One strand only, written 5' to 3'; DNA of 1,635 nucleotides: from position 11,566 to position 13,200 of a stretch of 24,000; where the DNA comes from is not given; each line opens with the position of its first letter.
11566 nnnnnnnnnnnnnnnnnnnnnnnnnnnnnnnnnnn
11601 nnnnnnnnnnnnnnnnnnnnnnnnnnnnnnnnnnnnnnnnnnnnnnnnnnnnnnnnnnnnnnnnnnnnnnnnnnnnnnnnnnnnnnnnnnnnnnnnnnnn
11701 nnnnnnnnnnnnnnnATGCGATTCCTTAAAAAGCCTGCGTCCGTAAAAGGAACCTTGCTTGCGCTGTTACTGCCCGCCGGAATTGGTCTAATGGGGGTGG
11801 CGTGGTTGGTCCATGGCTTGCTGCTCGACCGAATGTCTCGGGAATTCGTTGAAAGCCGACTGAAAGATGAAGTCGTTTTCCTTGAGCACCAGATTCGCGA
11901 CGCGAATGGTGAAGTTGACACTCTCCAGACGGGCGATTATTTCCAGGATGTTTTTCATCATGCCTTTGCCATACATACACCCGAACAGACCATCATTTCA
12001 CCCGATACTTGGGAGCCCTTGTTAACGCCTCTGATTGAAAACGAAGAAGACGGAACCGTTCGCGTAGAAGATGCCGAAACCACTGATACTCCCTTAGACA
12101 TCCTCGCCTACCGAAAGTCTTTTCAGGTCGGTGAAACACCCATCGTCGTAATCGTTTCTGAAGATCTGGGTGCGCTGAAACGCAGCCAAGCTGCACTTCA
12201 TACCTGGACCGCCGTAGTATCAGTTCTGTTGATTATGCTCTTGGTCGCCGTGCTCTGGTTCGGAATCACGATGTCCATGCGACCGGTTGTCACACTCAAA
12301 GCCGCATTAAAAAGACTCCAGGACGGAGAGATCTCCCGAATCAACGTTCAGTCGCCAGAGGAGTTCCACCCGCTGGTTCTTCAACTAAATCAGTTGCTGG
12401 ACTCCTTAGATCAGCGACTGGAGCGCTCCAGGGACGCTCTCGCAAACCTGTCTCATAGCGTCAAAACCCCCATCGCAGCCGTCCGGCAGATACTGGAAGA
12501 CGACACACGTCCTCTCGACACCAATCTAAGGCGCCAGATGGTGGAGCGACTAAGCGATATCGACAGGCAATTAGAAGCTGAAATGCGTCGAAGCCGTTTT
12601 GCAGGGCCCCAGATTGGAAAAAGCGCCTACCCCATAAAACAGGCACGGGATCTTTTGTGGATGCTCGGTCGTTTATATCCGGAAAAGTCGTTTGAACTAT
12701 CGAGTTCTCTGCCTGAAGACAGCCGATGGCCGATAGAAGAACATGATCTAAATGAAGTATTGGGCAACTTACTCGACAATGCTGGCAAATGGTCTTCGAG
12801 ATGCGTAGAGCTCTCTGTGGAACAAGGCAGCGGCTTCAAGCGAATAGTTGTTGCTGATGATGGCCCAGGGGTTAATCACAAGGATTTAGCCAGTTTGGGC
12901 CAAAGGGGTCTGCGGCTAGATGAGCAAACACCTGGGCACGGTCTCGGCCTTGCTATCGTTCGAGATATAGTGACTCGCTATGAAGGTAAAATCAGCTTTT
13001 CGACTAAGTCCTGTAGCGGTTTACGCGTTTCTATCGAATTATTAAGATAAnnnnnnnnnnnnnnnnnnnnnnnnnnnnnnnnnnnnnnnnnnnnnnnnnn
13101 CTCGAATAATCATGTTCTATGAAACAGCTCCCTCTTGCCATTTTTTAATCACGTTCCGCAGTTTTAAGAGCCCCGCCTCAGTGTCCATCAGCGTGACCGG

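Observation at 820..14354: Five PhoP-type direct-repeat boxes, each intergenic and each facing an operon: a candidate regulon for the PhoPQ-like system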

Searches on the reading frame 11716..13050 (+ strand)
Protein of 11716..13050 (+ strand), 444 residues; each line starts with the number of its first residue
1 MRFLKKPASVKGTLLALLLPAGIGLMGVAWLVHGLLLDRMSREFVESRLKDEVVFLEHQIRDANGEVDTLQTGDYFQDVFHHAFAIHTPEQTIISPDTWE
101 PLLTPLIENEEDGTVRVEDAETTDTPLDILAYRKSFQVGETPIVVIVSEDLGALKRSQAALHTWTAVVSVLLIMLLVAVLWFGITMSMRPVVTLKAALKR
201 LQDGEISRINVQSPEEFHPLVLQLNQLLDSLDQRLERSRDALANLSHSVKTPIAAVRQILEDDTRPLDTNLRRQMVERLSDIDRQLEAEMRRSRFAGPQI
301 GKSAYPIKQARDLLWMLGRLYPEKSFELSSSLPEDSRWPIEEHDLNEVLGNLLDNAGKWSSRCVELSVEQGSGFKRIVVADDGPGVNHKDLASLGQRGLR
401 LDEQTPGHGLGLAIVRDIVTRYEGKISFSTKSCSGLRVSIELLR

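Call 12: search_protein_families(library=pfam, proteins=[window:11716-13050:+], max_evalue=0.01)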
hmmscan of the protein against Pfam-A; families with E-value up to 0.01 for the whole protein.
window:11716-13050:+ (444 aa): 4 families
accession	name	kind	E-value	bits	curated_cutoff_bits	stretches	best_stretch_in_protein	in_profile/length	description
PF02518.31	HATPase_c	-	1.7e-15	57.9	26.4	1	342-442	3-107/111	Histidine kinase-, DNA gyrase B-, and HSP90-like ATPase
PF14501.12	HATPase_c_5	-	5.7e-06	26.6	22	1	340-431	1-91/102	GHKL domain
PF13581.12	HATPase_c_2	-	0.00023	21.6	27.4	1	346-423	37-113/127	Histidine kinase-like ATPase domain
PF13589.12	HATPase_c_3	-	0.0011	19.5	25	1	345-393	3-52/137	Histidine kinase-, DNA gyrase B-, and HSP90-like ATPase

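Call 15: search_protein_families(library=ncbifam, proteins=[window:11716-13050:+], max_evalue=0.001)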
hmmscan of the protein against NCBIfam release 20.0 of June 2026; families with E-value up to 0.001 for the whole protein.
window:11716-13050:+ (444 aa): 56 families (the best 25 are shown)
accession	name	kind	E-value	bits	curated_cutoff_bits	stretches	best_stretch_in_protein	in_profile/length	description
NF008077.0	PRK10815.1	equivalog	1.7e-48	165.5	497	1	125-440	157-476/488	two-component system sensor histidine kinase PhoQ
NF012163.2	BaeS_SmeS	equivalog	9.1e-25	87.5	500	1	164-442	167-456/457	sensor histidine kinase efflux regulator BaeS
TIGR01386.1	cztS_silS_copS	subfamily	2.2e-24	86.2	292.55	2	37-254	35-257/457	heavy metal sensor histidine kinase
NF007898.0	PRK10604.1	equivalog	3.6e-24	85.7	478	1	167-440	136-419/433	two-component system sensor histidine kinase RstB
NF008025.0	PRK10755.1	equivalog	1.7e-23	82.9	314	1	167-442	71-354/362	two-component system sensor histidine kinase PmrB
NF007004.0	PRK09467.1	equivalog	1.3e-21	76.9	415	1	169-442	162-434/440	two-component system sensor histidine kinase EnvZ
NF007837.0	PRK10549.1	equivalog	2.5e-20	72.7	603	2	321-442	329-456/466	envelope stress sensor histidine kinase BaeS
NF007664.1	PRK10337.1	equivalog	1.7e-19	69.8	475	2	348-441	349-441/442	quorum sensing histidine kinase QseC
NF046044.1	PnpS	equivalog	5.8e-19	68.4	400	1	215-442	148-389/390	two-component system histidine kinase PnpS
TIGR02966.1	phoR_proteo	equivalog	8.9e-19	67.7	334.2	1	233-439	108-330/333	phosphate regulon sensor histidine kinase PhoR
NF008312.0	PRK11100.1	equivalog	3.1e-18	65.9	356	1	154-442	177-472/477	two-component system sensor histidine kinase CreC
NF007007.0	PRK09470.1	equivalog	7e-18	64.8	486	2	340-442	349-457/463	envelope stress sensor histidine kinase CpxA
NF052314.1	T9SS_HK_PorY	subfamily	7.6e-15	54.9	350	2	132-286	103-257/418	PorY family sensor histidine kinase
NF033092.0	HK_WalK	equivalog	9.8e-15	54.1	725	1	326-442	469-592/594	cell wall metabolism sensor histidine kinase WalK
NF006800.0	PRK09303.1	equivalog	4.4e-13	48.9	342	1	220-428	133-361/383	histidine kinase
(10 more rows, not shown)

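Call 20: find_homologous_proteins(query=window:11716-13050:+)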
Query window:11716-13050:+ (444 aa): 5668 proteins with E <= 0.001 among 8000 candidates; the best 120 are listed.
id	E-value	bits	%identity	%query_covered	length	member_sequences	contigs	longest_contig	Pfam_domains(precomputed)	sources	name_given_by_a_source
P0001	5.7e-289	976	100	100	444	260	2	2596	PF26769.1,PF02518.32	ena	-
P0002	1.8e-258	875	88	100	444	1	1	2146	PF26769.1,PF02518.32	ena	-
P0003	4.7e-258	874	88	100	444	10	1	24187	PF26769.1,PF02518.32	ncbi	-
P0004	2.0e-255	865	88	100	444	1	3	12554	PF26769.1,PF02518.32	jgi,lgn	-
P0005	6.7e-242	821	83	100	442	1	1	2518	PF26769.1,PF02518.32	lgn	-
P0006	2.6e-239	812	82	100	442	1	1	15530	PF26769.1,PF02518.32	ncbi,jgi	-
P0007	5.2e-237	805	86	96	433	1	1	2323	PF26769.1,PF02518.32,PF14501.13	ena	-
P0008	2.3e-236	803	81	100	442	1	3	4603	PF26769.1,PF02518.32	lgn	-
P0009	9.9e-236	801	81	100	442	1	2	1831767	PF26769.1,PF02518.32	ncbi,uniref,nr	ncbi:sensor histidine kinase [Marinobacter orientalis]|uniref:histidine kinase n=1 Tax=Marinobacter 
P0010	3.3e-235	799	81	100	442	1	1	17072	PF26769.1,PF02518.32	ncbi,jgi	-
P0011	4.6e-235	798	81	100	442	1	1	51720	PF26769.1,PF02518.32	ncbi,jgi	-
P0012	1.4e-234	797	80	100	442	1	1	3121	PF26769.1,PF02518.32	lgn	-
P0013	1.9e-233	793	80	100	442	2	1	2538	PF26769.1,PF13581.13,PF02518.32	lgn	-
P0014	5.1e-233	792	81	99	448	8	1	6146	PF26769.1,PF02518.32,PF14501.13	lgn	-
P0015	1.3e-232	790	79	100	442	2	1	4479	PF26769.1,PF02518.32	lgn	-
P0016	1.7e-232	790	81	100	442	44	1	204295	PF26769.1,PF02518.32,PF14501.13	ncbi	ncbi:MAG: two-component system sensor histidine kinase CarS [Marinobacter nauticus]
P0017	1.5e-231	787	79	100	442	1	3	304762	PF26769.1,PF02518.32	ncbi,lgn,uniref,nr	ncbi:Signal transduction histidine kinase [Marinobacter persicus]|uniref:histidine kinase n=1 Tax=Ma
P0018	1.6e-231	787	80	99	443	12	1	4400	PF26769.1,PF02518.32,PF14501.13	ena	-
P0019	6.6e-231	785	79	100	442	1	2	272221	PF26769.1,PF02518.32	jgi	jgi:signal transduction histidine kinase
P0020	2.1e-230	783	79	100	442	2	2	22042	PF26769.1,PF02518.32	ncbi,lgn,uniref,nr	ncbi:sensor histidine kinase [Marinobacter oulmenensis]|uniref:histidine kinase n=1 Tax=Marinobacter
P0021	4.9e-230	782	78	100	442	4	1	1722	PF00672.31,PF26769.1,PF02518.32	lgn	-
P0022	4.9e-230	782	79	100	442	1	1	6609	PF26769.1,PF02518.32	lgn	-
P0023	7.2e-230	781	78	100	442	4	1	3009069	PF26769.1,PF02518.32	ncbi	ncbi:sensor histidine kinase [Marinobacter nauticus]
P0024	7.5e-230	781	79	100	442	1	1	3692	PF26769.1,PF02518.32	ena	-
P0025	1.3e-229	780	78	100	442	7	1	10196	PF26769.1,PF02518.32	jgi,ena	-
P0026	1.6e-229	780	79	100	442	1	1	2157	PF26769.1,PF02518.32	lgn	-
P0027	2.5e-228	776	78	100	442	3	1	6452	PF26769.1,PF02518.32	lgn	-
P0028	3.5e-228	776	78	99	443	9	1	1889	PF26769.1,PF02518.32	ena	-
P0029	1.9e-226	770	78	100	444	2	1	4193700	PF26769.1,PF02518.32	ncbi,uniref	ncbi:sensor histidine kinase [Marinobacter sp.]|uniref:ATP-binding protein n=1 Tax=Marinobacter sp. 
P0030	5.5e-226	768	77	100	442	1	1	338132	PF26769.1,PF02518.32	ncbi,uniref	ncbi:sensor histidine kinase [Marinobacter sp.]|uniref:ATP-binding protein n=1 Tax=Marinobacter sp. 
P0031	1.4e-225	767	77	100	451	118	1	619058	PF26769.1,PF02518.32,PF14501.13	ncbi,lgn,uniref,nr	ncbi:sensor histidine kinase [Marinobacter salarius]|uniref:ATP-binding protein n=1 Tax=Marinobacter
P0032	4.9e-225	765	78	100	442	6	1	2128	PF26769.1,PF02518.32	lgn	-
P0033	9.9e-225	764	76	100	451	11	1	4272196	PF26769.1,PF02518.32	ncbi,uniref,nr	ncbi:sensor histidine kinase [Marinobacter sp.]|uniref:sensor histidine kinase n=1 Tax=Marinobacter 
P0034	1.6e-224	764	77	100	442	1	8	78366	PF26769.1,PF02518.32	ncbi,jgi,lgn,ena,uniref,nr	ncbi:ATP-binding protein [Marinobacter sp.]|uniref:ATP-binding protein n=1 Tax=Marinobacter sp. TaxI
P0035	3.4e-224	763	77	100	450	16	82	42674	PF26769.1,PF02518.32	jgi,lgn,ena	jgi:signal transduction histidine kinase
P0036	4.8e-224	762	76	100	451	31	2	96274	PF26769.1,PF02518.32,PF14501.13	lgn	-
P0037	1.3e-223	761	77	100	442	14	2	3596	PF26769.1,PF02518.32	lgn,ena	-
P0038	2.8e-223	759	75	100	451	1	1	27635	PF26769.1,PF13581.13,PF02518.32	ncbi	-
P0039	1.1e-222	758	76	100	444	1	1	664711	PF26769.1,PF02518.32,PF13589.13,PF14501.13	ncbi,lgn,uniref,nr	ncbi:ATP-binding protein [Marinobacter changyiensis]|uniref:ATP-binding protein n=1 Tax=Marinobacter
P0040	1.4e-222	757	76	100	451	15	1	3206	PF26769.1,PF02518.32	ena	-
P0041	4.6e-222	755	81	94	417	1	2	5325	PF26769.1,PF02518.32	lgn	-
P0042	7.6e-222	755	76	100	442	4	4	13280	PF26769.1,PF13581.13,PF02518.32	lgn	-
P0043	9.0e-222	755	80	94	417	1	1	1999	PF26769.1,PF02518.32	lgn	-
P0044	3.1e-221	753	76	100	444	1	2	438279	PF26769.1,PF02518.32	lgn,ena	-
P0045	3.9e-221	752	77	99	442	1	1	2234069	PF26769.1,PF02518.32,PF14501.13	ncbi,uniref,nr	ncbi:ATP-binding protein [Marinobacter halotolerans]|uniref:ATP-binding protein n=1 Tax=Marinobacter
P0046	5.4e-221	752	75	100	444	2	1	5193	PF26769.1,PF02518.32,PF14501.13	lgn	-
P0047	6.9e-221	752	77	100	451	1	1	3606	PF26769.1,PF13581.13,PF02518.32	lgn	-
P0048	2.7e-220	750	77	100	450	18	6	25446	PF26769.1,PF02518.32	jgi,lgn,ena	jgi:two-component system, OmpR family, sensor histidine kinase PhoQ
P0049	4.9e-220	749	75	100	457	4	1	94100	PF26769.1,PF13581.13,PF02518.32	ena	-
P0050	2.2e-219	747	76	100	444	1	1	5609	PF00672.31,PF26769.1,PF02518.32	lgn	-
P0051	2.8e-219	746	75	100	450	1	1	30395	PF26769.1,PF02518.32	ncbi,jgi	-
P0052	5.2e-219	745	77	99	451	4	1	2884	PF26769.1,PF02518.32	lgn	-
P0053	7.9e-219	745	75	99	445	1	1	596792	PF26769.1,PF02518.32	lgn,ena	-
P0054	1.2e-218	744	76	100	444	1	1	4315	PF26769.1,PF02518.32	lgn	-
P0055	1.2e-218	744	76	99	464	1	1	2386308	PF26769.1,PF02518.32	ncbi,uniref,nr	ncbi:Signal transduction histidine kinase [Marinobacter sp. es.048]|uniref:sensor histidine kinase n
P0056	5.2e-218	742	76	100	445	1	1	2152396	PF26769.1,PF02518.32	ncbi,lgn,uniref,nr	ncbi:sensor histidine kinase [Marinobacter pelagius]|uniref:ATP-binding protein n=1 Tax=Marinobacter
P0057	6.0e-218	742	73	100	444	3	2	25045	PF26769.1,PF02518.32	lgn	-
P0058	6.0e-218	742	75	100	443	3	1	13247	PF26769.1,PF02518.32,PF14501.13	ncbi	-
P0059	2.5e-217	740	76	100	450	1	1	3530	PF26769.1,PF02518.32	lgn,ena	-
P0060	4.3e-217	739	75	100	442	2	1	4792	PF26769.1,PF02518.32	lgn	-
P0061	9.2e-217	738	74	100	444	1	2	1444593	PF26769.1,PF02518.32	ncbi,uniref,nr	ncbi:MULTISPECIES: sensor histidine kinase [Marinobacter]|uniref:histidine kinase n=1 Tax=Marinobact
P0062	3.1e-216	736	75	100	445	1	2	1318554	PF00672.31,PF26769.1,PF13581.13,PF02518.32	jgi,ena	-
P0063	3.9e-216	736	75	100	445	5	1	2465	PF26769.1,PF02518.32,PF14501.13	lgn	-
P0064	4.3e-216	736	73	100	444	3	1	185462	PF26769.1,PF02518.32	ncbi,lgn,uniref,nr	ncbi:ATP-binding protein [Marinobacter sp.]|uniref:ATP-binding protein n=1 Tax=Marinobacter sp. TaxI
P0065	6.4e-216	735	73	100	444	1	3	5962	PF26769.1,PF02518.32,PF14501.13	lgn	-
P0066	8.6e-216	735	75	100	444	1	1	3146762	PF26769.1,PF13581.13,PF02518.32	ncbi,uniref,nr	ncbi:ATP-binding protein [Marinobacter arenosus]|uniref:ATP-binding protein n=1 Tax=Marinobacter are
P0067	1.8e-215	734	73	100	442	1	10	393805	PF26769.1,PF02518.32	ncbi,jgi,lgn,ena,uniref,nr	ncbi:ATP-binding protein [Marinobacter persicus]|jgi:signal transduction histidine kinase|uniref:his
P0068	2.2e-215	733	79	93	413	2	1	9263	PF26769.1,PF02518.32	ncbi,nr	ncbi:MAG: histidine kinase, partial [Ketobacteraceae bacterium]|nr:histidine kinase [Ketobacteraceae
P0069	2.8e-215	733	74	100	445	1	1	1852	PF26769.1,PF02518.32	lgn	-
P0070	3.5e-215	733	73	100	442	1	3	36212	PF26769.1,PF02518.32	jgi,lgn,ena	-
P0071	3.6e-215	733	74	100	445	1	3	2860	PF26769.1,PF02518.32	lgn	-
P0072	3.6e-215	733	75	100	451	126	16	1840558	PF26769.1,PF13581.13,PF02518.32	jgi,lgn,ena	jgi:signal transduction histidine kinase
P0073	6.2e-215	732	74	100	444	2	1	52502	PF26769.1,PF02518.32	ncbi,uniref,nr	ncbi:ATP-binding protein [Marinobacter gelidimuriae]|uniref:ATP-binding protein n=1 Tax=Marinobacter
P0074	6.7e-215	732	74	100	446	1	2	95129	PF26769.1,PF02518.32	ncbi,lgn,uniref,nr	ncbi:sensor histidine kinase [Vreelandella rituensis]|uniref:histidine kinase n=1 Tax=Vreelandella r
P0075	1.2e-214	731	73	100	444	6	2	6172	PF26769.1,PF13581.13,PF02518.32,PF14501.13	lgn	-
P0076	1.2e-214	731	74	100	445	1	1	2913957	PF26769.1,PF02518.32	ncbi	ncbi:two-component system sensor histidine kinase CarS [Marinobacter szutsaonensis]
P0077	1.6e-214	731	75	100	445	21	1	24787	PF26769.1,PF02518.32,PF14501.13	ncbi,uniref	ncbi:ATP-binding protein [Marinobacter sp.]|uniref:ATP-binding protein n=1 Tax=Marinobacter sp. TaxI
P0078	1.6e-214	731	74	100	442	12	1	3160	PF26769.1,PF02518.32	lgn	-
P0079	1.9e-214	730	75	100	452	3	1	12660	PF26769.1,PF02518.32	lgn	-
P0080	2.2e-214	730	73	100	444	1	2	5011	PF26769.1,PF02518.32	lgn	-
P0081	2.3e-214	730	72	100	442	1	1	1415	PF26769.1,PF02518.32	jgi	-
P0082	2.5e-214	730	72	100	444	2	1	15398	PF26769.1,PF02518.32,PF14501.13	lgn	-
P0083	2.5e-214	730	74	100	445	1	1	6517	PF26769.1,PF02518.32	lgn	-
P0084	4.1e-214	729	72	100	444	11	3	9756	PF26769.1,PF02518.32,PF14501.13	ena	-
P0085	4.2e-214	729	72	100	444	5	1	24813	PF26769.1,PF02518.32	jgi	jgi:signal transduction histidine kinase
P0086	4.2e-214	729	73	100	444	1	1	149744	PF26769.1,PF02518.32,PF14501.13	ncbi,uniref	ncbi:ATP-binding protein [Marinobacter sp.]|uniref:ATP-binding protein n=1 Tax=Marinobacter sp. TaxI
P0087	4.8e-214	729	74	100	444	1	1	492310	PF26769.1,PF02518.32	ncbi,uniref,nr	ncbi:ATP-binding protein [Marinobacter sp. F4206]|uniref:ATP-binding protein n=1 Tax=Marinobacter sp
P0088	5.7e-214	729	73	100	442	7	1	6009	PF26769.1,PF02518.32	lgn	-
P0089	7.6e-214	728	73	100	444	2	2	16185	PF26769.1,PF02518.32,PF14501.13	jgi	jgi:signal transduction histidine kinase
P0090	1.2e-213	728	74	100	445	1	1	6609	PF00672.31,PF26769.1,PF02518.32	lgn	-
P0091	1.6e-213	727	73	100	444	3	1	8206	PF26769.1,PF02518.32,PF14501.13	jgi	-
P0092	1.8e-213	727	74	100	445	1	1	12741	PF26769.1,PF13581.13,PF02518.32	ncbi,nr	ncbi:MAG: sensor histidine kinase [Marinobacter sp.]|nr:sensor histidine kinase [Marinobacter sp.]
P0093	2.1e-213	727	75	100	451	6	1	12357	PF26769.1,PF02518.32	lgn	-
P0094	2.5e-213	727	74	99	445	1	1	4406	PF26769.1,PF02518.32,PF14501.13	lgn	-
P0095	5.5e-213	726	73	100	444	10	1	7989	PF26769.1,PF02518.32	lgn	-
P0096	8.7e-213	725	73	100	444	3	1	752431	PF26769.1,PF02518.32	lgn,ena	-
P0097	1.3e-212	724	74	100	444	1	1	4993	PF26769.1,PF02518.32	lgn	-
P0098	1.3e-212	724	73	100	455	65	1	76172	PF26769.1,PF02518.32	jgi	-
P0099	2.2e-212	724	73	100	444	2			PF26769.1,PF02518.32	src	-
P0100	2.7e-212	723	72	99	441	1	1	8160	PF26769.1,PF02518.32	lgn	-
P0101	3.4e-212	723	73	100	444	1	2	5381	PF26769.1,PF02518.32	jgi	-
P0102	3.6e-212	723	73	100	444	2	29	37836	PF26769.1,PF02518.32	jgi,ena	jgi:signal transduction histidine kinase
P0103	3.7e-212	723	73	100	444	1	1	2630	PF26769.1,PF02518.32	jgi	-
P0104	4.8e-212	722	72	99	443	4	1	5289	PF26769.1,PF02518.32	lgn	-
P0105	5.5e-212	722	71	100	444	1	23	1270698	PF26769.1,PF02518.32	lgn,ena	-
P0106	5.6e-212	722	73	100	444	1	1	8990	PF26769.1,PF02518.32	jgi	jgi:two-component system sensor histidine kinase PhoQ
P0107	5.6e-212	722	73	100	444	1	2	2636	PF26769.1,PF02518.32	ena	-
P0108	8.3e-212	722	71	100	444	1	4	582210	PF26769.1,PF02518.32,PF14501.13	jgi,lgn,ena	jgi:two-component system, OmpR family, sensor histidine kinase PhoQ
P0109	9.9e-212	721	73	100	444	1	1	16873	PF26769.1,PF02518.32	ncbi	ncbi:MAG: ATP-binding protein [Marinobacter sp.]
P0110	1.5e-211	721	73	100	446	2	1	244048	PF26769.1,PF02518.32,PF14501.13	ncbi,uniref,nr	ncbi:GHKL domain-containing protein [Halomonas sp. ZH2S]|uniref:histidine kinase n=1 Tax=Vreelandell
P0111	2.0e-211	720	73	100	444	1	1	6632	PF26769.1,PF02518.32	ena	-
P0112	2.1e-211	720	73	100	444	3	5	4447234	PF26769.1,PF02518.32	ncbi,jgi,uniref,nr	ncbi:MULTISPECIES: sensor histidine kinase [unclassified Marinobacter]|uniref:sensor histidine kinas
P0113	2.4e-211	720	73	100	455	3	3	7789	PF26769.1,PF02518.32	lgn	-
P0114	3.0e-211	720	73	100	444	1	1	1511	PF26769.1,PF02518.32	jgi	-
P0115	3.5e-211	720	71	100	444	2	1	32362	PF26769.1,PF13581.13,PF02518.32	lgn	-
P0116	4.0e-211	719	72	99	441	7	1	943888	PF26769.1,PF13581.13,PF02518.32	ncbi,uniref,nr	ncbi:sensor histidine kinase [Marinobacter daepoensis]|uniref:sensor histidine kinase n=1 Tax=Marino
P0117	5.5e-211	719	74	100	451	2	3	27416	PF26769.1,PF13581.13,PF02518.32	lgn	-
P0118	9.0e-211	718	74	99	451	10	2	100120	PF26769.1,PF13581.13,PF02518.32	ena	-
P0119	1.4e-210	718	72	100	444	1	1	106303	PF00672.31,PF26769.1,PF02518.32,PF14501.13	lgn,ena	-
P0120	1.7e-210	717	72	100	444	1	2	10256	PF26769.1,PF02518.32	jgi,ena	-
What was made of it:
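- Tried and rejected: Some orthologues are labelled 'CarS' or 'PhoQ' (call 20).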

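Call 22: find_related_loci(query=A1, collection=genome_contigs, flank=10000)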
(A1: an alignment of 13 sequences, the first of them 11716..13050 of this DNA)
Query A1 (444 aa) in genome_contigs; peptide patterns used: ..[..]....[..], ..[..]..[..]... (x = any residue, [..] = any of these).
353 stretches matched a pattern; 199 encode a relative of the query (tblastn E <= 1e-3); the best 80 are kept; 80 distinct loci.
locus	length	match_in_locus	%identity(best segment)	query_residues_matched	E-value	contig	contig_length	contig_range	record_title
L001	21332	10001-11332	100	1-444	0e+0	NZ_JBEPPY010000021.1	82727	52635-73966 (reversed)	Marinobacter sp. MBR-99 Ga0505397_21, whole genome shotgun sequence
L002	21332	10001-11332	100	1-444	0e+0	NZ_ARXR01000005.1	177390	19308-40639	Alloalcanivorax venustensis ISO4 contig5, whole genome shotgun sequence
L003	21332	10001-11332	100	1-444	0e+0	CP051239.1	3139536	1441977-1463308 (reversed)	MAG: Alcanivorax sp. isolate ih1 chromosome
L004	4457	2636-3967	100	1-444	0e+0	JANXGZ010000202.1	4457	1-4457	MAG: Methylococcales bacterium isolate Bin06_002 c_000001809982, whole genome shotgun sequence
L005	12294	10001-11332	100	1-444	0e+0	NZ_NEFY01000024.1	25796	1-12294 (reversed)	Marinobacter vinifirmus strain FB1 contig_24_len_25796, whole genome shotgun sequence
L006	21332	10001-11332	99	1-444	0e+0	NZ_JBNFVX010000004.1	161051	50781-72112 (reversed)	Marinobacter sp. VGCF2001 scaffold_4_length=161052, whole genome shotgun sequence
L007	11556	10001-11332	100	1-444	0e+0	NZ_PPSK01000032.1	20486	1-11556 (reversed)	Halopseudomonas oceani strain DSM 100277 contig00032, whole genome shotgun sequence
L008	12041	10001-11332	100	1-444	0e+0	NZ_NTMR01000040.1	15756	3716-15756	Pseudomonas abyssi strain MT5 contig40, whole genome shotgun sequence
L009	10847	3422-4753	99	1-444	0e+0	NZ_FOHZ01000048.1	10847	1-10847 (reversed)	Marinobacter segnicrescens strain CGMCC 1.6489, whole genome shotgun sequence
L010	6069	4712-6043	99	1-444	0e+0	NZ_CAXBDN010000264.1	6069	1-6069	MAG: uncultured Marinobacter sp. isolate ERR2762100_concoct_47 ERZ3422088.15316, whole genome shotgun sequence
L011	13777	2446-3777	99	1-444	0e+0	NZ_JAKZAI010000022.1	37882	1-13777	Marinobacter goseongensis strain KCTC 12515 contig22, whole genome shotgun sequence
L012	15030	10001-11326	99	1-442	0e+0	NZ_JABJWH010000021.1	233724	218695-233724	Alloalcanivorax profundimaris strain ST75FaO-1 NODE_21_length_233640_cov_340.126312, whole genome shotgun sequence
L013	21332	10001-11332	99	1-444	0e+0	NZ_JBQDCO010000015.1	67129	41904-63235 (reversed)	MAG: Marinobacter sp. isolate AOP35_03H_surf _bin _41 AOP35_03H_surf.bin.41_15, whole genome shotgun sequence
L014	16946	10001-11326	98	1-442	0e+0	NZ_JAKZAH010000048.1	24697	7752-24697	Marinobacter bryozoorum strain DSM 15401 scaffold48, whole genome shotgun sequence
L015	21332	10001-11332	97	1-444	0e+0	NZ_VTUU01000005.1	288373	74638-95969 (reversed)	Marinobacter salinexigens strain ZYF650 scaffold_4, whole genome shotgun sequence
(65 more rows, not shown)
